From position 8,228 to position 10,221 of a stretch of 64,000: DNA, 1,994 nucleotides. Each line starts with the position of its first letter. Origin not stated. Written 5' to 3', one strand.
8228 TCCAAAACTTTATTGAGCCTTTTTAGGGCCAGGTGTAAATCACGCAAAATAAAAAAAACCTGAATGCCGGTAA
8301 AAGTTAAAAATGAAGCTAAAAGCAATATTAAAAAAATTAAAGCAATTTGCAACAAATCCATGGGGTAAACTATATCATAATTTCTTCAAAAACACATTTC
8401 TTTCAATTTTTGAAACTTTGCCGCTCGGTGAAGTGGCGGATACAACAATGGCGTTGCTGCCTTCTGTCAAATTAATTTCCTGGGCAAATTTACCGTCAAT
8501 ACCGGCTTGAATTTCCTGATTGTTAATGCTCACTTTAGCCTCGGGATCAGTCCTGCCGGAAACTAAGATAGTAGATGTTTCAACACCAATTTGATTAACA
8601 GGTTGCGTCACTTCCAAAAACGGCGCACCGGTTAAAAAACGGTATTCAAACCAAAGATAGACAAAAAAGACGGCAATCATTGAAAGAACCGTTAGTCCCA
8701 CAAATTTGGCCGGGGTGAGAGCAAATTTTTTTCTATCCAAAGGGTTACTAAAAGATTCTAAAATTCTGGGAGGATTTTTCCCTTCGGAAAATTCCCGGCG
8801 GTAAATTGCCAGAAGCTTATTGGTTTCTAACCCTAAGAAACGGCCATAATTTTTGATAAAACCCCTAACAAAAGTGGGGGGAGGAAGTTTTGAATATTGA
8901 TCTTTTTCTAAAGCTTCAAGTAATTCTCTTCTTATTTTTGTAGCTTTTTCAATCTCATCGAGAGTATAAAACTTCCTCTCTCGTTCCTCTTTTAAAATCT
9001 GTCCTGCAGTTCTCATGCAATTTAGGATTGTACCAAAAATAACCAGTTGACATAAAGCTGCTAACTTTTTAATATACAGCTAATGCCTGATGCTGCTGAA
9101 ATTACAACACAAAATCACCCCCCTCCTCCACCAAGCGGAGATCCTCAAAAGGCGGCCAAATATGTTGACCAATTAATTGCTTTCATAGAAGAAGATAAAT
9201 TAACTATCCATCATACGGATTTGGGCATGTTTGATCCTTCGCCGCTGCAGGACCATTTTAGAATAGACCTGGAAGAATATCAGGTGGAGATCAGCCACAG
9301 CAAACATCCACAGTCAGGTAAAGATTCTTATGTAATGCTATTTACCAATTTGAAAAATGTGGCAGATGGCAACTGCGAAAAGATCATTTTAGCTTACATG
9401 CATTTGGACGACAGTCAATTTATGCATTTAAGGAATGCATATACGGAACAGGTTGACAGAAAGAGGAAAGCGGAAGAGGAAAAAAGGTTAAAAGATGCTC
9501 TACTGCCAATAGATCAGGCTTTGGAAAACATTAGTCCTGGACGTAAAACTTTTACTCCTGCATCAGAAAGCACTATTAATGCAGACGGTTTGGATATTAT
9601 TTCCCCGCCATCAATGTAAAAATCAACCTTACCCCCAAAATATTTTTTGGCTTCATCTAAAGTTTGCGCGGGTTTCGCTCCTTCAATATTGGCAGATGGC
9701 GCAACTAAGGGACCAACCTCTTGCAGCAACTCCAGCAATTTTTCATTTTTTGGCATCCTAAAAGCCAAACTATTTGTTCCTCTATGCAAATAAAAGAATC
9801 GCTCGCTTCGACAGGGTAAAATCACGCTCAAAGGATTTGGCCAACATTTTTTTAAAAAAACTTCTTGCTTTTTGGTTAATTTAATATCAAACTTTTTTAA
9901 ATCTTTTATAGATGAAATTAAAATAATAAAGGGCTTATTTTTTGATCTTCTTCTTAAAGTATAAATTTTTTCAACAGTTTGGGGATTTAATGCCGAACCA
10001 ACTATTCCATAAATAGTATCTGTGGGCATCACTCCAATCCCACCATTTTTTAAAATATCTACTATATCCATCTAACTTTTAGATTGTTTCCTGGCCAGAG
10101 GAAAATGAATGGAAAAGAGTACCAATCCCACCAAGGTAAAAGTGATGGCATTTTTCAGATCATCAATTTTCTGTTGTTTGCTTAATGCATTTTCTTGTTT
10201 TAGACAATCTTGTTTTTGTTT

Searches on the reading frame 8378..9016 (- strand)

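Call 58: search_protein_families(library=pfam, proteins=[window:8378-9016:-], max_evalue=0.0001)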
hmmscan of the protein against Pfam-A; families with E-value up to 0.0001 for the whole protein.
window:8378-9016:- (213 aa): 3 families
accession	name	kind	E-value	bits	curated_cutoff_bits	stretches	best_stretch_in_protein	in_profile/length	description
PF13413.12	HTH_25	-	7.1e-22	77.5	24.6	1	7-66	1-60/62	Helix-turn-helix domain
PF09136.16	Glucodextran_B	-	3.1e-13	49.9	27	1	132-211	1-82/83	Glucodextranase, domain B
PF12844.13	HTH_19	-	2.9e-07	30.7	30.2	1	5-70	1-60/64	Helix-turn-helix domain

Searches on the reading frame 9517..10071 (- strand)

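Call 58: search_protein_families(library=pfam, proteins=[window:9517-10071:-], max_evalue=0.0001)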
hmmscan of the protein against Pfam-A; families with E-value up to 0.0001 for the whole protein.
window:9517-10071:- (185 aa): 1 family
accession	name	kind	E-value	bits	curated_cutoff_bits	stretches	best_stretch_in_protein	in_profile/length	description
PF01300.24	Sua5_yciO_yrdC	-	1.2e-45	155.6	25.1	1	6-179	2-178/178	Telomere recombination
